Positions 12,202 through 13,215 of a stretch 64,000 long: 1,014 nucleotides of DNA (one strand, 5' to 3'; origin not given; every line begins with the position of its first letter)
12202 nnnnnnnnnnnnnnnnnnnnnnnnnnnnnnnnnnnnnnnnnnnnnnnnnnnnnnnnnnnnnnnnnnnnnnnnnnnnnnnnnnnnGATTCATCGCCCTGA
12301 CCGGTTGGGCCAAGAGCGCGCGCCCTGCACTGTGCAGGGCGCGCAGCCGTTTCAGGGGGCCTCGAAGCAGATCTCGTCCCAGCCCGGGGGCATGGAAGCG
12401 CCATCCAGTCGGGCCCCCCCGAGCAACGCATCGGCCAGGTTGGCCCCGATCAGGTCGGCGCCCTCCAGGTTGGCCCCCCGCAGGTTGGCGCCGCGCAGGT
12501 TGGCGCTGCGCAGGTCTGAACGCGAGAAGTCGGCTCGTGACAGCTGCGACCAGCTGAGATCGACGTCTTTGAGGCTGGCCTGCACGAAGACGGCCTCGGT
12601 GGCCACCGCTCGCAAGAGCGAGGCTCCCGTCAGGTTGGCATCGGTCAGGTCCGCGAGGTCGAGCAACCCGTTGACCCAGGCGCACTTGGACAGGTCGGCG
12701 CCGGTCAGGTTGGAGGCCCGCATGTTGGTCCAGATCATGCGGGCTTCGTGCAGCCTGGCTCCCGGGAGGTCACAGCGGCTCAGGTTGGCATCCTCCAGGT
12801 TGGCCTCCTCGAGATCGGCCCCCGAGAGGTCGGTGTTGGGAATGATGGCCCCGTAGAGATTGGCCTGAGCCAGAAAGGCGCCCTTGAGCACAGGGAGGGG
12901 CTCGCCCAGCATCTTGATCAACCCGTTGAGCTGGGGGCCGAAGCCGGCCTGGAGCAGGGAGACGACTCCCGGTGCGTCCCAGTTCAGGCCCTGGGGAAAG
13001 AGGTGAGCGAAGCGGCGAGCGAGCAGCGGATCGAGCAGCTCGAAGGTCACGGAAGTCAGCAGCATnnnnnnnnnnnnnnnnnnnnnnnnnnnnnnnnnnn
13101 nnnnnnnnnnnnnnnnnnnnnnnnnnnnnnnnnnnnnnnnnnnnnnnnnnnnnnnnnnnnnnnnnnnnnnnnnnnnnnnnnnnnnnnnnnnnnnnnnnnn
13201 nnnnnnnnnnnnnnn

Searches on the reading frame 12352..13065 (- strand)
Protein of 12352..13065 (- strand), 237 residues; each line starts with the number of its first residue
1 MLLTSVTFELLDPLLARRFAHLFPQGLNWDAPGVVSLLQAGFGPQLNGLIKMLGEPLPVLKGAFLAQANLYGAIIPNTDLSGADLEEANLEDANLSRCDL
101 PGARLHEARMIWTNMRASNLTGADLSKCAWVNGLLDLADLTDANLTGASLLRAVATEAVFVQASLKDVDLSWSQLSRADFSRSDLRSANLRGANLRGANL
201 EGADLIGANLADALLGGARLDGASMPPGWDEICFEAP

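Call 53: search_protein_families(library=pfam, proteins=[window:12352-13065:-], max_evalue=0.0001)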
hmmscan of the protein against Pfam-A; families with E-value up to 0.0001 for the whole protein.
window:12352-13065:- (237 aa): 4 families
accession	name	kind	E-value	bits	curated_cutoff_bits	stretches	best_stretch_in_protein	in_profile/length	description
PF00805.28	Pentapeptide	-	3.1e-50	167.7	20.2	6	173-210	1-38/40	Pentapeptide repeats (8 copies)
PF13599.13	Pentapeptide_4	-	8.9e-16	58.2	38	1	157-223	10-76/78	Pentapeptide repeat region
PF13576.12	Pentapeptide_3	-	8.4e-13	48.8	27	0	180-208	17-47/48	Pentapeptide repeats (9 copies)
PF25296.1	Decapeptide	-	6.5e-05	23.2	45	0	163-205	15-57/74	Decapeptide repeat region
